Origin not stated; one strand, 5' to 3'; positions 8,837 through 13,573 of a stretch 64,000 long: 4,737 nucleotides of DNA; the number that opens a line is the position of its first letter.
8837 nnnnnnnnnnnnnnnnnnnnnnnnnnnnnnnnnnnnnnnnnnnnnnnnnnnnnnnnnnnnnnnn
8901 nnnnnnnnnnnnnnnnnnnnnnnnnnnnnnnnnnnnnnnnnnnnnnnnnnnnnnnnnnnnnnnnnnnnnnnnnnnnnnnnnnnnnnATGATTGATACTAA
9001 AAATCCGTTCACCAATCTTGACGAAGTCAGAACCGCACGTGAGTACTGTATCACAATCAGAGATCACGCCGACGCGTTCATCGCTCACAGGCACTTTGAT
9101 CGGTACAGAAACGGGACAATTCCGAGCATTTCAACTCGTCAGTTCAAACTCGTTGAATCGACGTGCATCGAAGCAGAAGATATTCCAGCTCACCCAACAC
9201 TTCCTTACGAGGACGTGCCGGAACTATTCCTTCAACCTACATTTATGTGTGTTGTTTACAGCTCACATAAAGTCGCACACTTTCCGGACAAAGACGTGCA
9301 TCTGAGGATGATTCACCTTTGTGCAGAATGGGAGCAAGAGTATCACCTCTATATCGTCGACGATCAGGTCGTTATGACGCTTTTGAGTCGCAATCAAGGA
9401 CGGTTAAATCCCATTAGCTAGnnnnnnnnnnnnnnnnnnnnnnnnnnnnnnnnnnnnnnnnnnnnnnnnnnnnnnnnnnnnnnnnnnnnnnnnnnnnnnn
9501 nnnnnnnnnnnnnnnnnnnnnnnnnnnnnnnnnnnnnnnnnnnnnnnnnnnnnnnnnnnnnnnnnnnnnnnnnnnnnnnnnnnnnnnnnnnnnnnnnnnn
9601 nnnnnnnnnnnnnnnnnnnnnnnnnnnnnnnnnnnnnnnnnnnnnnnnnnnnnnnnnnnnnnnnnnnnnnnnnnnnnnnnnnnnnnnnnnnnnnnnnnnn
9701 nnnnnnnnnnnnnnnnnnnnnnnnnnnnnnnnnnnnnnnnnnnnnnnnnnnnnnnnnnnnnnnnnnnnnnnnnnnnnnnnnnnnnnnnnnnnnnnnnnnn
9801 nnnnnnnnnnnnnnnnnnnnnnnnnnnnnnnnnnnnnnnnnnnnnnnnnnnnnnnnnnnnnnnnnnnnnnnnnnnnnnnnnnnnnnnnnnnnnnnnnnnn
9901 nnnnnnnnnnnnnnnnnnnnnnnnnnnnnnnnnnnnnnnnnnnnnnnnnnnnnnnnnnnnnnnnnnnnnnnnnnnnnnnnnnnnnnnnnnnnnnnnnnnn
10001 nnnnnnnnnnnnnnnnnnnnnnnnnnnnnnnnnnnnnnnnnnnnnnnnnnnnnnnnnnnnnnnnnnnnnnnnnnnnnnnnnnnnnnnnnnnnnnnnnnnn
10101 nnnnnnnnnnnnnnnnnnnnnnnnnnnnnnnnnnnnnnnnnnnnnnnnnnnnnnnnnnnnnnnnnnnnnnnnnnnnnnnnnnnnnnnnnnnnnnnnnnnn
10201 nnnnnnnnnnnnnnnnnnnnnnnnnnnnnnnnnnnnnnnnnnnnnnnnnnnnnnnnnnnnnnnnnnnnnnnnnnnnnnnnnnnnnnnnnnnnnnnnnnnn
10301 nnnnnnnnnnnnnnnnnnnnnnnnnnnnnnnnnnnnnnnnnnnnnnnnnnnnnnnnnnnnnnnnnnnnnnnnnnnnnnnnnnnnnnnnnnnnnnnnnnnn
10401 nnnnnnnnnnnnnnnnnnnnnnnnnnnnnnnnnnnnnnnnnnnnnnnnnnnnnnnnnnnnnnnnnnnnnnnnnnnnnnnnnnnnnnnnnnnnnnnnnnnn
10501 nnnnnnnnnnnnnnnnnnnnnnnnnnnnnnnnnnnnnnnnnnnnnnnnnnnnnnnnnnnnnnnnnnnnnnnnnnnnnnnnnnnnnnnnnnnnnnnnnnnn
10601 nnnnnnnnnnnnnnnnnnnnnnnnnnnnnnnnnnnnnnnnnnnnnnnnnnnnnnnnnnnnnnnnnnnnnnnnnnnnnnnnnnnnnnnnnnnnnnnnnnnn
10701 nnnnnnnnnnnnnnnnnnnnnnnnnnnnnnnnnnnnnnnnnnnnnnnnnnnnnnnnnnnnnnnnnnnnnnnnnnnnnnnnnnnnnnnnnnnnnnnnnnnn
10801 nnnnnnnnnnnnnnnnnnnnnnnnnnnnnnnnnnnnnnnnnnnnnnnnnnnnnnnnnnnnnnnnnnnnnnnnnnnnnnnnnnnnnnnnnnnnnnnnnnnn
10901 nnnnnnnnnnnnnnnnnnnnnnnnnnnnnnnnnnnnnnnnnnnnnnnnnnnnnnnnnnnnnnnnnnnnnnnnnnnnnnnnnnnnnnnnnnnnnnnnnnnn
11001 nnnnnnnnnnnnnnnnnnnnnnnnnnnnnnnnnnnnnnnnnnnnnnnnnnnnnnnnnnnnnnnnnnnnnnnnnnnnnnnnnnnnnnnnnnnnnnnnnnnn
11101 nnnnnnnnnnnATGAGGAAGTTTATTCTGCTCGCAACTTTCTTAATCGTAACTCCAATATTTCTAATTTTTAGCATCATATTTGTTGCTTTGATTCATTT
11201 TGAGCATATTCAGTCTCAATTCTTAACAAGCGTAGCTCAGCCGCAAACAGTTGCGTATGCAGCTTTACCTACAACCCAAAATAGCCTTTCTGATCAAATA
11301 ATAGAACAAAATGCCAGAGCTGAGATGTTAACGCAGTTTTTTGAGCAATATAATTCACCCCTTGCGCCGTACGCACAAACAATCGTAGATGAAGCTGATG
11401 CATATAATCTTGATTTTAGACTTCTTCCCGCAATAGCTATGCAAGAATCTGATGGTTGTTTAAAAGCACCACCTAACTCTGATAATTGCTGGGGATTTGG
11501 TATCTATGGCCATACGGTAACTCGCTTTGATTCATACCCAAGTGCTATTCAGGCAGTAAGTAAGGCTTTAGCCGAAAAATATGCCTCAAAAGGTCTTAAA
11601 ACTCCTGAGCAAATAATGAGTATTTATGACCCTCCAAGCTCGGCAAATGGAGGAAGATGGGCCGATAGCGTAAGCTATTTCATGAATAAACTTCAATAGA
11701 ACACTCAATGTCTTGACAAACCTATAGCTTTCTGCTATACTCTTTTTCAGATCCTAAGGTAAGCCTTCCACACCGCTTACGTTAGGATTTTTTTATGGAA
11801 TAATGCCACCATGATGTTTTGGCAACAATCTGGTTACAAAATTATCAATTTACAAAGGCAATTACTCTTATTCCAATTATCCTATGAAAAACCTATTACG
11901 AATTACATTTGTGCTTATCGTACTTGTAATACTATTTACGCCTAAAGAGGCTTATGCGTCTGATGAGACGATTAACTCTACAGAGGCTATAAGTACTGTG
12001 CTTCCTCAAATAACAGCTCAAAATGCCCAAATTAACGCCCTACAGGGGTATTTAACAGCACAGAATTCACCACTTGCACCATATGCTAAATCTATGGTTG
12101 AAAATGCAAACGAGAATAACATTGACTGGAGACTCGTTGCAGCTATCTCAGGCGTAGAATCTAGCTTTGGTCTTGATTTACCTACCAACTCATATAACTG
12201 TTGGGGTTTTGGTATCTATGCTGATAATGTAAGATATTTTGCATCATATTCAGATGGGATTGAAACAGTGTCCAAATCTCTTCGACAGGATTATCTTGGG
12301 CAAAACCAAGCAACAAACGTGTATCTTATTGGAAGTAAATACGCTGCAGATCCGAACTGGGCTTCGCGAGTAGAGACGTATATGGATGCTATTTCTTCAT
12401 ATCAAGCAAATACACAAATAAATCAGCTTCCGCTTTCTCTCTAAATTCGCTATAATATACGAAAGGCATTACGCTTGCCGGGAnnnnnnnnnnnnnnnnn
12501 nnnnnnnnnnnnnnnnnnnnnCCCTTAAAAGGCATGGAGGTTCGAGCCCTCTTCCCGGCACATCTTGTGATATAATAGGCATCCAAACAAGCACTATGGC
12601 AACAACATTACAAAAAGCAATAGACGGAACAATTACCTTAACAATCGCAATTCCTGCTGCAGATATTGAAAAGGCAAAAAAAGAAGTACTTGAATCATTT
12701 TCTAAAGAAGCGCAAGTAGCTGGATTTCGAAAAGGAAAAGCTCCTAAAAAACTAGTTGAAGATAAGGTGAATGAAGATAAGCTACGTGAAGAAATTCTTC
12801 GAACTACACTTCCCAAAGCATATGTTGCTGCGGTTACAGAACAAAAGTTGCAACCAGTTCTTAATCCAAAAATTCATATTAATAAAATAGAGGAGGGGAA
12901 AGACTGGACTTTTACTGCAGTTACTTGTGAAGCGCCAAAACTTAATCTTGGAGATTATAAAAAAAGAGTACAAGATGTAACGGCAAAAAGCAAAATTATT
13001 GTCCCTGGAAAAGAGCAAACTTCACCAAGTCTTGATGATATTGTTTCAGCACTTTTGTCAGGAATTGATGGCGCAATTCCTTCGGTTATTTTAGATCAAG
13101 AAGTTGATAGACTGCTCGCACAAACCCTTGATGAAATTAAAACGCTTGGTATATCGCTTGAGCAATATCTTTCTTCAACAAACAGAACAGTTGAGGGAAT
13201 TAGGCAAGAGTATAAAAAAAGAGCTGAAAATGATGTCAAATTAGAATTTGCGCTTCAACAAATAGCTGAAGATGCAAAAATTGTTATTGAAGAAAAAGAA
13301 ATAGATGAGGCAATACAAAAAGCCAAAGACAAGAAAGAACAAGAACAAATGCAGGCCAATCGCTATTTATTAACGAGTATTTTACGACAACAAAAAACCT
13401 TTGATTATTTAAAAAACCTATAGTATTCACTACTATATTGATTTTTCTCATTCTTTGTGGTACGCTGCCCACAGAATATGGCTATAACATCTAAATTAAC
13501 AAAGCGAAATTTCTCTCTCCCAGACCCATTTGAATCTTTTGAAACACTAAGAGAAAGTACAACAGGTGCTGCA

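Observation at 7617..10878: tRNA-bounded accessory stretch (tRNA-Val ... tRNA-Leu-Leu) with island-like content but no integrase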

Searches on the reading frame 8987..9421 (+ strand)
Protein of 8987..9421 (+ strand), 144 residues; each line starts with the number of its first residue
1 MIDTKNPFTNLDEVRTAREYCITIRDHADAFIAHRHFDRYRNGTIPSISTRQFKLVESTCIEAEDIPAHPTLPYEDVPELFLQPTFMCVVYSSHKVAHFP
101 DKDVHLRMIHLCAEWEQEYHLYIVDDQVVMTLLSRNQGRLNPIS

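Call 10: search_protein_families(library=pfam, proteins=[window:8987-9421:+], max_evalue=0.1)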
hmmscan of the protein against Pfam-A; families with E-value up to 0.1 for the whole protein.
window:8987-9421:+ (144 aa): 0 families

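Call 11: search_protein_families(library=phrogs, proteins=[window:8987-9421:+], max_evalue=0.1)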
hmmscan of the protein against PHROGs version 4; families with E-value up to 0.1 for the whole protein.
window:8987-9421:+ (144 aa): 1 family
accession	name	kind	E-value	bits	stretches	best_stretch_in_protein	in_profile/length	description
phrog_35874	-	unknown function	0.0089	16.9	1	90-133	118-161/171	-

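Call 14: find_homologous_proteins(query=window:8987-9421:+)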
Query window:8987-9421:+ (144 aa): 1 proteins with E <= 0.001 among 6 candidates.
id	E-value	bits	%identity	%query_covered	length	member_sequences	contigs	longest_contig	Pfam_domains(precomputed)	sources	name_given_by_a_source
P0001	1.4e-94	331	100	100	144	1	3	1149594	-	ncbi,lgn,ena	-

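Call 16: find_encoding_contigs(protein=P0001, flank=10000, max_places=6)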
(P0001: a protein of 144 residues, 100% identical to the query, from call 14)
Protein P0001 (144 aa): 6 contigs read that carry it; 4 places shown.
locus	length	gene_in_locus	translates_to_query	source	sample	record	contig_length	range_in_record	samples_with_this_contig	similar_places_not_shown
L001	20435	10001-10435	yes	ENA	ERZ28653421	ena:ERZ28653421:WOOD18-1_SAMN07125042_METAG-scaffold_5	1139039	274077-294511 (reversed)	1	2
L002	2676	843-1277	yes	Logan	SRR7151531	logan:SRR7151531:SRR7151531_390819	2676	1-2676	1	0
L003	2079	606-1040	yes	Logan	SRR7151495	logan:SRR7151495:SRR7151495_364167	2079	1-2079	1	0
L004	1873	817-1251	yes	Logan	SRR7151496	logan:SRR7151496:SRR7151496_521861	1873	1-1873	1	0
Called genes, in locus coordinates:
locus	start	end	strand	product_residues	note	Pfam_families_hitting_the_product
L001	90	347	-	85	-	PF05016:ParE_toxin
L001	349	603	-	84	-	PF02604:PhdYeFM_antitox (weak)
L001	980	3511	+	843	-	-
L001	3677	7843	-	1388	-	-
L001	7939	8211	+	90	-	PF04014:MazE_antitoxin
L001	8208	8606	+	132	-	PF02661:Fic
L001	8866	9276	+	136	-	-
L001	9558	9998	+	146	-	-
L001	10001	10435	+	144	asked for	-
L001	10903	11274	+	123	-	PF12728:HTH_17 (faint)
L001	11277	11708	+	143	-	-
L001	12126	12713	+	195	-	-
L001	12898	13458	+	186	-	PF01832:Glucosaminidase (weak)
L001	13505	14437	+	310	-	PF05697:Trigger_N, PF05698:Trigger_C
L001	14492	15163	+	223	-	PF18904:DUF5660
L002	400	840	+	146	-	-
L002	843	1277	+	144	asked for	-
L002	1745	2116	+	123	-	PF12728:HTH_17 (faint)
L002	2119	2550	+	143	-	-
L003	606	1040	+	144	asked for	-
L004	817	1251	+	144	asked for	-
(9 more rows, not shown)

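Call 50: search_protein_representatives(protein=window:8987-9421:+)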
Query: 144 residues. Proteins with E-value up to 0.001 (for the whole library): 2; up to 1e-10: 1; up to 1e-30: 1. The best 2 are listed.
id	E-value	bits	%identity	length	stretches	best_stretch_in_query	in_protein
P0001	4.6e-95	331.4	100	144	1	1-144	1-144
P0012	2.1e-09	53.7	27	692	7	93-130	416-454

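Call 64: search_protein_families(library=padloc, proteins=[window:8987-9421:+], max_evalue=0.1)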
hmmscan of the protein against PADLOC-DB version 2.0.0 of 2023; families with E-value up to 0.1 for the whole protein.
window:8987-9421:+ (144 aa): 0 families

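Call 65: search_protein_families(library=ncbifam, proteins=[window:8987-9421:+], max_evalue=0.1)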
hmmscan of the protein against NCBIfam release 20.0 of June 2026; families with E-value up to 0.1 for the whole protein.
window:8987-9421:+ (144 aa): 1 family
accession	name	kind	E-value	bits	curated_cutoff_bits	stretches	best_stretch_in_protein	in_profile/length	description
NF006792.0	PRK09296.1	equivalog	0.015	15.1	160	1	97-127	2-31/138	cysteine desulfuration protein SufE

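Call 87: predict_structure(protein=window:8987-9421:+)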
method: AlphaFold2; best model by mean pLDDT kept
length: 144 residues; sequences in the alignment: 1
mean_pLDDT: 35.5   pTM: 0.27
mean pLDDT of the five models: 35.5, 32.6, 32.2, 30.8, 29.9
residues with pLDDT >= 90: 0; 70-90: 0; 50-70: 3; < 50: 141
segments of 3 or more residues with pLDDT < 50: 1-21, 23-118, 120-129, 131-144
pLDDT, mean of each block of 10 residues (from residue 1): 33 43 47 32 27 26 30 31 25 33 47 47 43 37 26
secondary structure, 60 per line:
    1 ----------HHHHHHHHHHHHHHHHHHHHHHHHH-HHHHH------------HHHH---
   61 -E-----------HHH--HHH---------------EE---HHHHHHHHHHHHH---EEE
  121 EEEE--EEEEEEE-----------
elements in order: H11-35 H37-41 H54-57 H102-114 E118-124 E127-133
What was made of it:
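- Tried and rejected: The single-sequence AF2 model of the second gene had pLDDT 35 and was unusable (call 87).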

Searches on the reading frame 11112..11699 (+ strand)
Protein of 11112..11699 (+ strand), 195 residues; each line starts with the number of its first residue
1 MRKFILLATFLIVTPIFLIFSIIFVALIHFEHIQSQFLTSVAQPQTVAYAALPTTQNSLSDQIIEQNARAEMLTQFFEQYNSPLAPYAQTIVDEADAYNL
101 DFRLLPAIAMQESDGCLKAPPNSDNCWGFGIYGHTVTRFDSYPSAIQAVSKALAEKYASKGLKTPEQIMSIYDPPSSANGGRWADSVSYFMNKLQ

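Call 10: search_protein_families(library=pfam, proteins=[window:11112-11699:+], max_evalue=0.1)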
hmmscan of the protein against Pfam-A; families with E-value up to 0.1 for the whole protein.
window:11112-11699:+ (195 aa): 0 families

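Call 11: search_protein_families(library=phrogs, proteins=[window:11112-11699:+], max_evalue=0.1)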
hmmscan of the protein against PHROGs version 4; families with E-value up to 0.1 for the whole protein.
window:11112-11699:+ (195 aa): 2 families
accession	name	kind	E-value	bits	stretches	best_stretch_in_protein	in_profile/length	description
phrog_19154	-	unknown function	0.0012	20.1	1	19-62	8-50/73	-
phrog_25820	-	lysis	0.0013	19.2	1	82-194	138-250/265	endolysin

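Call 73: find_encoding_contigs(protein=window:11112-11699:+, flank=6000, max_places=8)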
Protein window:11112-11699:+ (195 aa): 4 contigs read that carry it; 2 places shown.
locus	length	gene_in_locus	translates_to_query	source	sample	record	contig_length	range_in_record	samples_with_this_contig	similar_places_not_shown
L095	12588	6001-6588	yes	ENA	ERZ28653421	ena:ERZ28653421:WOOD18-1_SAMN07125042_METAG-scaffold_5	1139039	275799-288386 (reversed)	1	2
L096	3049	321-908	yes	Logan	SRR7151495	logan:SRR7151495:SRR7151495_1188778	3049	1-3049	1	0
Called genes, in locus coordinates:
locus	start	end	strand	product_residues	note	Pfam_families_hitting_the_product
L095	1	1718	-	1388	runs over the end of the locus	-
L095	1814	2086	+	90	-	PF04014:MazE_antitoxin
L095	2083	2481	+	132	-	PF02661:Fic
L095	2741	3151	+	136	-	-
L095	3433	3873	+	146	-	-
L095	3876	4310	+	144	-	-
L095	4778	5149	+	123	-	PF12728:HTH_17 (faint)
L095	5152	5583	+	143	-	-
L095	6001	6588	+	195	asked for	-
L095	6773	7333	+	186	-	PF01832:Glucosaminidase (weak)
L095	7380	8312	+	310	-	PF05697:Trigger_N, PF05698:Trigger_C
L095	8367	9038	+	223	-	PF18904:DUF5660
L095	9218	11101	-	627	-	-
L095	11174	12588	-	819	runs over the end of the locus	PF00150:Cellulase, PF16640:Big_3_5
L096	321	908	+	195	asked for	-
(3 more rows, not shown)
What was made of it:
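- An independent Logan assembly (L002) spans cas1 through to about 30 nt inside tRNA-Leu(GAG) (calls 16, 73). Short Logan contigs break at tRNA-Leu(GAG) (L002 ends and L096 starts there; calls 16, 73). L096 starts at the 3' end of tRNA-Leu(GAG), overlapping the end of L002, and continues into the right flank (calls 16, 73).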

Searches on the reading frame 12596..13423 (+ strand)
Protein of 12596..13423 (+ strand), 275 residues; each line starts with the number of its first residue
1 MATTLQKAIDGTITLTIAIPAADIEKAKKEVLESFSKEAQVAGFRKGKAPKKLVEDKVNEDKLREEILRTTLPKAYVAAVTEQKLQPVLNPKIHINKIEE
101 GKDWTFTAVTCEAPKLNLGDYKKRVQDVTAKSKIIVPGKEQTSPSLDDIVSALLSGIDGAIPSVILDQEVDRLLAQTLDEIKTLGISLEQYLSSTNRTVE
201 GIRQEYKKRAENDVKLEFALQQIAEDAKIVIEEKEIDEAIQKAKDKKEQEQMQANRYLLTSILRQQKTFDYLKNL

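Call 18: find_related_loci(query=window:12596-13423:+, collection=genome_contigs, flank=10000)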
Query window:12596-13423:+ (275 aa) in genome_contigs; peptide patterns used: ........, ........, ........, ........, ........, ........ (x = any residue, [..] = any of these).
561 stretches matched a pattern; 6 encode a relative of the query (tblastn E <= 1e-3); 6 distinct loci.
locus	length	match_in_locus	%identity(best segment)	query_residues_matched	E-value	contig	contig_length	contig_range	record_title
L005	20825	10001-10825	57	1-275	5e-108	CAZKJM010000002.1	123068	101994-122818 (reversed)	MAG TPA_asm: uncultured Gammaproteobacteria bacterium isolate binchicken_co20_415 genome assembly, contig: NODE_380_leng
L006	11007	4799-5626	54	2-275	1e-97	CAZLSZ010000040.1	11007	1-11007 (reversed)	MAG TPA_asm: uncultured Gammaproteobacteria bacterium isolate SRP170004_co1_21 genome assembly, contig: NODE_9654_length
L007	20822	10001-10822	54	4-275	5e-96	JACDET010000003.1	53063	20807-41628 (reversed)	MAG: Candidatus Levyibacteriota bacterium isolate MGR_bin367 SD2903_NODE_36_length_53063_cov_1.124358, whole genome shot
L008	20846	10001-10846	35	3-272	2e-49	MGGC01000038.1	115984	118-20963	MAG: Candidatus Woesebacteria bacterium RIFCSPHIGHO2_01_FULL_38_10 rifcsphigho2_01_scaffold_642, whole genome shotgun se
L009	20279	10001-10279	35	31-123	9e-14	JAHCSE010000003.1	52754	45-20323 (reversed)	MAG: Patescibacteria group bacterium isolate Bin_194 c_000000000003, whole genome shotgun sequence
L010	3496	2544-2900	29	120-242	1e-8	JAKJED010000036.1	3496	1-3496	MAG: Patescibacteria group bacterium isolate UR.bin240 UR_contig_98436, whole genome shotgun sequence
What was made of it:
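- The relatives are distant (call 18).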

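Call 23: search_protein_families(library=pfam, proteins=[L007:3972-5510:+, L007:3580-3975:+, L007:3333-3662:-, L007:2887-3336:-, L005:7674-7946:-, L005:7025-7474:-, L005:5736-7028:+, L005:8581-9162:+, L005:9261-9863:+, L007:5826-6401:+], max_evalue=0.01)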
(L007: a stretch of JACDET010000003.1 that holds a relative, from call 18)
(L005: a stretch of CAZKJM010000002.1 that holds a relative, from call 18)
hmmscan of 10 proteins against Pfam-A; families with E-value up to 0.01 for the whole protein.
L007:3972-5510:+ (512 aa): 3 families
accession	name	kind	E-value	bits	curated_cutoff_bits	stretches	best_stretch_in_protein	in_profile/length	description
PF00239.26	Resolvase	-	1.8e-31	109.7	23.3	1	15-162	1-143/145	Resolvase, N terminal domain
PF07508.19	Recombinase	-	1.6e-08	35.2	21.1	1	195-277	12-102/102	Recombinase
PF13408.12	Zn_ribbon_recom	-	7.1e-08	33.2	25.3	1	295-348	1-57/58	Recombinase zinc beta ribbon domain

L007:3580-3975:+ (131 aa): 0 families

L007:3333-3662:- (109 aa): 0 families

L007:2887-3336:- (149 aa): 0 families

L005:7674-7946:- (90 aa): 1 family
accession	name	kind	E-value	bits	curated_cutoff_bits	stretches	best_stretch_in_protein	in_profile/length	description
PF01541.30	GIY-YIG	-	9.5e-19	67.9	22.6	1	1-74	1-76/78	GIY-YIG catalytic domain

L005:7025-7474:- (149 aa): 1 family
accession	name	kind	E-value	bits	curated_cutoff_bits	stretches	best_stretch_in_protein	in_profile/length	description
PF01161.25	PBP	-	4.9e-35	121.2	24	1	16-146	1-135/135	Phosphatidylethanolamine-binding protein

L005:5736-7028:+ (430 aa): 4 families
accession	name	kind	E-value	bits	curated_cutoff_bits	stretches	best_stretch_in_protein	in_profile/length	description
PF00208.27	ELFV_dehydrog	-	9.2e-76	255.2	23.4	1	183-426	1-237/241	Glutamate/Leucine/Phenylalanine/Valine dehydrogenase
PF02812.23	ELFV_dehydrog_N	-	1.2e-55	187.1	25.3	1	37-165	1-129/129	Glu/Leu/Phe/Val dehydrogenase, dimerisation domain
PF02826.25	2-Hacid_dh_C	-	0.0012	18.8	25.1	1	210-245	33-68/178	D-isomer specific 2-hydroxyacid dehydrogenase, NAD binding domain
PF05088.18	Bac_GDH_CD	-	0.0025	16.8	22.8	0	320-400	398-484/497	Bacterial NAD-glutamate dehydrogenase, catalytic domain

L005:8581-9162:+ (193 aa): 2 families
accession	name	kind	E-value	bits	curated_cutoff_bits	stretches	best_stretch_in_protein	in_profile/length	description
PF01832.25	Glucosaminidase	-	0.001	20.2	30.2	1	91-191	4-121/123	Mannosyl-glycoprotein endo-beta-N-acetylglucosaminidase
PF01464.25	SLT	-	0.0074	16.3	21.3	0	92-120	4-32/117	Transglycosylase SLT domain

L005:9261-9863:+ (200 aa): 1 family
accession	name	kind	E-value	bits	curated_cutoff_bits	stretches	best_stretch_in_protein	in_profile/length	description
PF01832.25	Glucosaminidase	-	0.0024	19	30.2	1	83-185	2-122/123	Mannosyl-glycoprotein endo-beta-N-acetylglucosaminidase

L007:5826-6401:+ (191 aa): 0 families

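Call 92: search_protein_families(library=pfam, proteins=[L007:124-795:+, L007:839-1894:-, L007:2065-2847:+, L007:6731-7276:+, L007:7383-8291:+], max_evalue=0.01)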
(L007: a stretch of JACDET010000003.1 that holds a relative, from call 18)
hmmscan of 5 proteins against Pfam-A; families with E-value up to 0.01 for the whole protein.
L007:124-795:+ (223 aa): 2 families
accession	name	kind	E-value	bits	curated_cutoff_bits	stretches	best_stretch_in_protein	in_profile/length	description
PF12696.13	TraG-D_C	-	1.7e-06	28.5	22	1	50-107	2-63/126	TraM recognition site of TraD and TraG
PF10412.15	TrwB_AAD_bind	-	0.00076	18.9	20.5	1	19-91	215-288/387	Type IV secretion-system coupling protein DNA-binding domain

L007:839-1894:- (351 aa): 5 families
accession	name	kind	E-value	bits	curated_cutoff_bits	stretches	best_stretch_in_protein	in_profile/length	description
PF02661.23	Fic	-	3.6e-14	53.8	24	1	110-217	5-93/93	Fic/DOC family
PF01978.25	TrmB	-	0.0005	20.3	25.6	1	295-347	11-62/68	Sugar-specific transcriptional regulator TrmB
PF12802.13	MarR_2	-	0.0014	19.2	27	1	290-339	3-53/61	MarR family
PF22168.2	DIP2311-like_C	-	0.0021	18.8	27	1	301-349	14-62/63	Transcriptional regulator DIP2311-like, C-terminal domain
PF24033.1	DUF7342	-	0.0048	17.3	31.6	1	304-348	15-59/150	Family of unknown function (DUF7342)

L007:2065-2847:+ (260 aa): 1 family
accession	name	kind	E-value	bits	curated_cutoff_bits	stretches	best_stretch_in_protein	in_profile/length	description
PF13814.12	Replic_Relax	-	7e-12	46.3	25.3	1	19-130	2-117/191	Replication-relaxation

L007:6731-7276:+ (181 aa): 1 family
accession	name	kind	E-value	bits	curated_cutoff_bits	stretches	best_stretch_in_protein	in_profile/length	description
PF00293.34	NUDIX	-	3.1e-11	43.8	21.1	1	45-116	3-73/134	NUDIX domain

L007:7383-8291:+ (302 aa): 1 family
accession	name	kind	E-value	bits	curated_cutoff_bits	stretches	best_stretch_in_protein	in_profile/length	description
PF01636.29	APH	-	7e-21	75.5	23.2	1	26-235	11-225/239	Phosphotransferase enzyme family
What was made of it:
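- Hot spot: in L007 a 512-aa Resolvase+Recombinase+Zn_ribbon_recom protein ends inside the tRNA-Leu(GAG) 3' end, preceded by Replic_Relax, Fic and TraG/TraD-like genes (calls 23, 92). A related genome has a serine-recombinase element at this exact site (calls 23, 92).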
